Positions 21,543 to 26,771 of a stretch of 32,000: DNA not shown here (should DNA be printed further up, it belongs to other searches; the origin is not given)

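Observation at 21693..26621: Orphan 1642-aa cytoplasmic giant protein dominating an accessory-looking block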

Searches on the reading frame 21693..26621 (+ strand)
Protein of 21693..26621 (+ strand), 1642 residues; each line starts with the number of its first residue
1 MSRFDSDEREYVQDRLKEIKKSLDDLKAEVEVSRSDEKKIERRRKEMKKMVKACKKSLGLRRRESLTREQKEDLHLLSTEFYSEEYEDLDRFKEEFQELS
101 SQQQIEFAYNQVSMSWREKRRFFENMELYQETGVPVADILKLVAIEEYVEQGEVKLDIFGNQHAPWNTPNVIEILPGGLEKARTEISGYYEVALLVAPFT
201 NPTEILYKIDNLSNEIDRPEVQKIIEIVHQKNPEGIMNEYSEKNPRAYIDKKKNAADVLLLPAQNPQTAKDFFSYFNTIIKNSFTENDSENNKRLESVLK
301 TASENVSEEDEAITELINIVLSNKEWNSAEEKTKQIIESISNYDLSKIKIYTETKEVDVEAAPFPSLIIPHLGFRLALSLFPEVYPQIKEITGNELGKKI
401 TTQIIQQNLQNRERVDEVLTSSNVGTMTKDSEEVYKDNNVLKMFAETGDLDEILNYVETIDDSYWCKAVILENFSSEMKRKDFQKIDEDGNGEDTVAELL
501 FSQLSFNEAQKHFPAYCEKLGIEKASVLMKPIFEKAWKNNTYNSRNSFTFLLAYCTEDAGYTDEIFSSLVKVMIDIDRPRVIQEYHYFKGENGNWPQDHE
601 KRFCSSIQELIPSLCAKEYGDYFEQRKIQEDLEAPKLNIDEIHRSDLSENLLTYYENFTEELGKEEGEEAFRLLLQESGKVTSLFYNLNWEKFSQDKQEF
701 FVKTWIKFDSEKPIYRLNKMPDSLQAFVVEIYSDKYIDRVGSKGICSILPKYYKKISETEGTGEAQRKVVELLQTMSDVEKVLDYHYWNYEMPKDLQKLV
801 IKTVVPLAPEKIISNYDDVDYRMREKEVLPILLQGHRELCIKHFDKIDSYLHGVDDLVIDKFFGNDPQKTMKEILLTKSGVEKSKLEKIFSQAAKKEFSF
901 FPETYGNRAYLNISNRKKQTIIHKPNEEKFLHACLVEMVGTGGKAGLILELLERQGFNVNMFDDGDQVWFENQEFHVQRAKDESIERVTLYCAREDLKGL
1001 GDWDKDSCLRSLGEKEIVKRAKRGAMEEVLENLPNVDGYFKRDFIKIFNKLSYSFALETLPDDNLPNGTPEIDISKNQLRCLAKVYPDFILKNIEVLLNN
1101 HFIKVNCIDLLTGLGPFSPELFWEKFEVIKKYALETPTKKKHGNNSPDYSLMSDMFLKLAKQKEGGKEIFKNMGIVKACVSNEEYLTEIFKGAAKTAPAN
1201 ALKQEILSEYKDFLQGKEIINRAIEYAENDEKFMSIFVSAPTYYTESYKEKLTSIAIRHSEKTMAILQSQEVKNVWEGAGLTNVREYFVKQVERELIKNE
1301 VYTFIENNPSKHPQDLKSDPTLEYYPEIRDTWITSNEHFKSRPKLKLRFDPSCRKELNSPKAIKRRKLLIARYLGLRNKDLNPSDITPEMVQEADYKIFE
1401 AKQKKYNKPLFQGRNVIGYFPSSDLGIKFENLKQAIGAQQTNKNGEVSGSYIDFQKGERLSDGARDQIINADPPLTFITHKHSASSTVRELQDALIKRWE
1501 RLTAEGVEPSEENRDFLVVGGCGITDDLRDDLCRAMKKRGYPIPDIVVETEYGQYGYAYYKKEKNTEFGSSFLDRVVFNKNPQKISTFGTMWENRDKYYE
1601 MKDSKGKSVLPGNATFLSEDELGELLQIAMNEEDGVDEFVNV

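Call 6: search_protein_families(library=pfam, proteins=[window:21693-26621:+], max_evalue=1)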
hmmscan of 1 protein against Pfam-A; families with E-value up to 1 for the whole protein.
window:21693-26621:+ (1642 aa): 4 families
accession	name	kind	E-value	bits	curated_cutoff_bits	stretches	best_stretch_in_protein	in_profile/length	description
PF10224.14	DUF2205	-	0.14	12.7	26.7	1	2-44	11-53/75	Short coiled-coil protein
PF07888.16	CALCOCO1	-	0.38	10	36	1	8-105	67-168/496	Calcium binding and coiled-coil domain (CALCOCO1) like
PF10186.14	ATG14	-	0.65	9.5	33.2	0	12-118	53-151/347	Vacuolar sorting 38 and autophagy-related subunit 14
PF02677.20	QueH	-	0.7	10.4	23.5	1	8-130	37-163/175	Epoxyqueuosine reductase QueH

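Call 7: search_protein_families(library=ncbifam, proteins=[window:21693-26621:+], max_evalue=1)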
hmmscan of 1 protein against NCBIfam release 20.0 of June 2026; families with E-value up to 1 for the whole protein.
window:21693-26621:+ (1642 aa): 1 family
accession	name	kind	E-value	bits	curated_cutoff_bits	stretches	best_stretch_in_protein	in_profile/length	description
NF009461.0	PRK12821.1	equivalog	0.83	8.2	399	0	13-72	360-419/477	aspartyl/glutamyl-tRNA amidotransferase subunit C-like protein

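Call 8: search_solved_structures(query=window:21693-26621:+, max_evalue=1)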
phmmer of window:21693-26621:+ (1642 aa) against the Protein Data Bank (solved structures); distinct sequences matched with E-value up to 1: 1.
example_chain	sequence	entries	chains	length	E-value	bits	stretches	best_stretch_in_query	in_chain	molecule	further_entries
3rns_A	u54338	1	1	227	0.19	11.9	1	283-386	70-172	Cupin 2 conserved barrel domain protein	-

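Call 11: find_homologous_proteins(query=window:21693-26621:+)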
Query window:21693-26621:+ (1642 aa): 1 proteins with E <= 0.001 among 8000 candidates.
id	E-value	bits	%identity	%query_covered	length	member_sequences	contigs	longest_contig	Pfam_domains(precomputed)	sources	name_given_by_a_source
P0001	0.0e+0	3722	100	100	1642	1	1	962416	-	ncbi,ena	-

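Call 13: find_encoding_contigs(protein=P0001, flank=10000, max_places=3)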
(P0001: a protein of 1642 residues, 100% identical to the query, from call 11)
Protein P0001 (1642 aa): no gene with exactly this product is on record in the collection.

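Call 14: list_cluster_members(proteins=[P0001])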
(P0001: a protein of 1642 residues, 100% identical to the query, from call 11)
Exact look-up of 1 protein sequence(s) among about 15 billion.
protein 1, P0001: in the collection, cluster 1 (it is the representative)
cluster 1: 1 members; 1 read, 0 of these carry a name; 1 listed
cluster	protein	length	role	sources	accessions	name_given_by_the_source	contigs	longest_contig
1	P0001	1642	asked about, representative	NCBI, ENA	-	-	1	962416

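Call 23: search_protein_families(library=padloc, proteins=[window:21693-26621:+], max_evalue=0.1)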
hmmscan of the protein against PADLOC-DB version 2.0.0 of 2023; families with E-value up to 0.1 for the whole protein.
window:21693-26621:+ (1642 aa): 2 families
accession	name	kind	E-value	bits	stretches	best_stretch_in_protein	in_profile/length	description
PDLC01083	Csx21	-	0.011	14.2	0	1286-1346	32-87/100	Unknown function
PDLC01524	Csx21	-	0.058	12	0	1286-1345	33-86/100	CAS-III-A; associated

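Call 85: search_dna_similar(query=window:21693-26618:+, collection=phages, mode=protein, max_evalue=0.001, max_rows=10)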
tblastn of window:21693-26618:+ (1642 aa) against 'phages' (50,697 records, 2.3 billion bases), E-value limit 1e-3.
No match.

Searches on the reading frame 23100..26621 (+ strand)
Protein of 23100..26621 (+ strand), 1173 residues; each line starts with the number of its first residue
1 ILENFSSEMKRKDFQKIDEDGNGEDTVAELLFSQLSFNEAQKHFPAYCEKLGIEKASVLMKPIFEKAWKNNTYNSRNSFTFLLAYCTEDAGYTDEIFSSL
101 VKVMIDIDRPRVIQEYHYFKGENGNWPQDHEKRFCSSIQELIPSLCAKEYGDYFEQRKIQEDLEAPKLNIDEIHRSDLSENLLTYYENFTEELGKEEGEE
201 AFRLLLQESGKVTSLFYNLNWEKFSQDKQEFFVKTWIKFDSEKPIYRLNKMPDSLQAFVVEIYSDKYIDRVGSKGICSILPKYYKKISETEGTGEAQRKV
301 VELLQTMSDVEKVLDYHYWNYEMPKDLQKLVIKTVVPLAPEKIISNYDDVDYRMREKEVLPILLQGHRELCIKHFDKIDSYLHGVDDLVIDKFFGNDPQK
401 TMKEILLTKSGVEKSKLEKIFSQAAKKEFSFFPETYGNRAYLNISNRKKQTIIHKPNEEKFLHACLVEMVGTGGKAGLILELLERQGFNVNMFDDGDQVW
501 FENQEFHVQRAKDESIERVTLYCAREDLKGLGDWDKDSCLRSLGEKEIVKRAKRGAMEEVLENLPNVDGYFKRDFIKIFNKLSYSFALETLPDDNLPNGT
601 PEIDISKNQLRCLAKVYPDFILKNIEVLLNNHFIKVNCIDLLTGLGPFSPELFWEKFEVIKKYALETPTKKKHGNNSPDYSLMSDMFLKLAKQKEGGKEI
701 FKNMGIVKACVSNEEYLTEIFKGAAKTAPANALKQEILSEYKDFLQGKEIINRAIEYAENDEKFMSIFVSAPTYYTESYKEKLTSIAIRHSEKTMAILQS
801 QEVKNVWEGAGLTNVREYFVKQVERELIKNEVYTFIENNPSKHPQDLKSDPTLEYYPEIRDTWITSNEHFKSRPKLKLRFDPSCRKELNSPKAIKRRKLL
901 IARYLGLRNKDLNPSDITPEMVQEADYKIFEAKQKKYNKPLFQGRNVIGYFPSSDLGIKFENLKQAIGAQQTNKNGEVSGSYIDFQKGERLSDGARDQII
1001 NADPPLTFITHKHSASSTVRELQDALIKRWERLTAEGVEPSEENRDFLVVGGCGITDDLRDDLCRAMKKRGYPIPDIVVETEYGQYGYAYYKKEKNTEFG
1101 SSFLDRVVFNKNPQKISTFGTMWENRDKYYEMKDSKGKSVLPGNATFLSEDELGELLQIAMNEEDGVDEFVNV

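Call 24: search_protein_representatives(protein=window:23100-26621:+)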
Query: 1173 residues. Proteins with E-value up to 0.001 (for the whole library): 9; up to 1e-10: 5; up to 1e-30: 3. The best 9 are listed.
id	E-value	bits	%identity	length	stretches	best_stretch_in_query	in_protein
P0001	0.0e+00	2686.6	100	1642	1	1-1173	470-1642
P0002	4.4e-262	888.9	47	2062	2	328-1170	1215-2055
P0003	1.9e-35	138.3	29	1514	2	780-1164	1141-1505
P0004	4.3e-24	100.7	46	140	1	1034-1169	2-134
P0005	9.1e-18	79.7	34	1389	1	800-1132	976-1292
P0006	3.8e-05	38.0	31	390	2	1008-1128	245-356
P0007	6.0e-05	37.3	31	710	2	1017-1126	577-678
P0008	1.4e-04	36.1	38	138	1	1037-1127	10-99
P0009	5.8e-04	34.0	28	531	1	902-1101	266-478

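Call 33: search_protein_families(library=pfam, proteins=[P0002, P0003, P0005, P0006, P0007, P0009], max_evalue=0.5)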
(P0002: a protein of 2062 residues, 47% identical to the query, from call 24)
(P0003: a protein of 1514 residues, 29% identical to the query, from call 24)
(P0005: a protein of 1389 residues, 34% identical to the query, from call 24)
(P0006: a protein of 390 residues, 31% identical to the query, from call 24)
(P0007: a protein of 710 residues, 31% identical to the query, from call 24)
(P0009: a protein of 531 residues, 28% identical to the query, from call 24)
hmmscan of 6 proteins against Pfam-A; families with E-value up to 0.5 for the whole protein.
P0002 (2062 aa): 2 families
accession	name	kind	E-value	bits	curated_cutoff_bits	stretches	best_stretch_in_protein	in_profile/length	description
PF14372.11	hAT-like_RNase-H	-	0.031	14.9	27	1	406-475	17-86/100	hAT-like transposase, RNase-H fold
PF08774.17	VRR_NUC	-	0.041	14.4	23.8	1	301-363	13-76/116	VRR-NUC domain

P0003 (1514 aa): 1 family
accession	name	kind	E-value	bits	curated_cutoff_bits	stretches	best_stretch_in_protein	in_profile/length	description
PF25758.1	TPR_IPO11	-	0.084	12.3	27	1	357-447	48-137/371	Importin-11-like, TPR repeats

P0005 (1389 aa): 0 families

P0006 (390 aa): 0 families

P0007 (710 aa): 2 families
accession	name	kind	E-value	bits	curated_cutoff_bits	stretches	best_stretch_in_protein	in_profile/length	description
PF20430.3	Eplus_motif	-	0.0063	16.7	24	1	259-271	3-15/28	E+ motif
PF12174.13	RST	-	0.035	14.4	22.7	1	285-330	12-58/67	RCD1-SRO-TAF4 (RST) plant domain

P0009 (531 aa): 0 families

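Call 35: find_encoding_contigs(protein=P0009, flank=8000, max_places=3)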
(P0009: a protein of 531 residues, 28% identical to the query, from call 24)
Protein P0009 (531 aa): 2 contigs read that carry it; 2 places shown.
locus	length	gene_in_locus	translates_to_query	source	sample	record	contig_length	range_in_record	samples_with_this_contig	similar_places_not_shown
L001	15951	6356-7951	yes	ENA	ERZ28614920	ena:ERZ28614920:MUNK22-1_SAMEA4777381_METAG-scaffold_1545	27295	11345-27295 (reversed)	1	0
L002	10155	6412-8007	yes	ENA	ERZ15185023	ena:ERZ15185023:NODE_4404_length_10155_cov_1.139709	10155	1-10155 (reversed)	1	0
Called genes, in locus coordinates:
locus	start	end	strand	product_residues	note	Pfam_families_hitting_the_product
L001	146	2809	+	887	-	PF07517:SecA_DEAD, PF00270:DEAD (weak), PF01043:SecA_PP_bind, PF21090:P-loop_SecA, PF07516:SecA_SW, PF02810:SEC-C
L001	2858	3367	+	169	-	PF01797:Y1_Tnp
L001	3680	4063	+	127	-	PF00719:Pyrophosphatase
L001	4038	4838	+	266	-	PF18916:Lycopene_cyc (weak)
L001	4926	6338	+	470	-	PF00282:Pyridoxal_deC, PF00266:Aminotran_5 (weak)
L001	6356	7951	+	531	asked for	-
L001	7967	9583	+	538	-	PF13517:FG-GAP_3 (weak), PF01839:FG-GAP (faint), PF01522:Polysacc_deac_1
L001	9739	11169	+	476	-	PF01839:FG-GAP (weak), PF13517:FG-GAP_3 (weak), PF01839:FG-GAP (weak), PF13517:FG-GAP_3, PF03734:YkuD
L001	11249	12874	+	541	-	PF21760:SecD_1st, PF22599:SecDF_P1_head, PF03176:MMPL, PF02355:SecD_SecF_C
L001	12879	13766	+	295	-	PF07549:Sec_GG, PF02355:SecD_SecF_C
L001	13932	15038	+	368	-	PF04545:Sigma70_r4, PF05066:HARE-HTH (weak)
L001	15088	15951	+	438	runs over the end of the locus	PF26449:DUF8128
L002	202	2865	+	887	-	PF07517:SecA_DEAD, PF00270:DEAD (weak), PF01043:SecA_PP_bind, PF21090:P-loop_SecA, PF07516:SecA_SW, PF02810:SEC-C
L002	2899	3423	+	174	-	PF01797:Y1_Tnp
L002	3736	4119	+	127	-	PF00719:Pyrophosphatase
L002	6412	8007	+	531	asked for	-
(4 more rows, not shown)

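Call 49: find_encoding_contigs(protein=P0002, flank=10000, max_places=3)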
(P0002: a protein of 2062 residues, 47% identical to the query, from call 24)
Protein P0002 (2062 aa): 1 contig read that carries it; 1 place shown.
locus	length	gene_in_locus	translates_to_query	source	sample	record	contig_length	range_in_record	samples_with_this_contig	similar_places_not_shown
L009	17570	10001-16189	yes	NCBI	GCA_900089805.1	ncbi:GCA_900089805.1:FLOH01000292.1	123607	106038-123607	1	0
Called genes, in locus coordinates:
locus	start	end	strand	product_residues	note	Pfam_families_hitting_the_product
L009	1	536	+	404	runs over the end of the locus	PF01041:DegT_DnrJ_EryC1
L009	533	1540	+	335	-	PF02388:FemAB, PF13480:Acetyltransf_6 (weak), PF02388:FemAB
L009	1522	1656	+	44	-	-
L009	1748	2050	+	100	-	PF00111:Fer2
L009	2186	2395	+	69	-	PF00471:Ribosomal_L33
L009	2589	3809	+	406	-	PF01594:AI-2E_transport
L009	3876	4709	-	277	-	PF17827:PrmC_N, PF01135:PCMT (weak), PF01209:Ubie_methyltran (weak), PF05175:MTS, PF06325:PrmA (weak), PF02390:Methyltransf_4 (weak), PF13847:Methyltransf_31, PF13649:Methyltransf_25, +2 more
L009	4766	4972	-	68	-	-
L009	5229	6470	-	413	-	PF00395:SLH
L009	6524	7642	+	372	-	PF01202:SKI, PF00551:Formyl_trans_N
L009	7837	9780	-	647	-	-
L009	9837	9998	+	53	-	-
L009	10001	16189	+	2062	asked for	-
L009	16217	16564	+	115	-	-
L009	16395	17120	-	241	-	-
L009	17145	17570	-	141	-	?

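Call 75: search_protein_families(library=pfam, proteins=[L009:9837-9998:+], max_evalue=1)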
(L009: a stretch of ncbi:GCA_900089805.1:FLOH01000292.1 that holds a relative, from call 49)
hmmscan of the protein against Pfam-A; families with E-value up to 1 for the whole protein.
L009:9837-9998:+ (53 aa): 2 families
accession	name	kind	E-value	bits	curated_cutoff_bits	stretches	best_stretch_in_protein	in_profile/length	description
PF00708.24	Acylphosphatase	-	0.12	13.1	22.5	1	3-44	32-72/85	Acylphosphatase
PF12825.12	DUF3818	-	0.14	11.6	25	1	4-44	113-152/338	Domain of unknown function in PX-proteins (DUF3818)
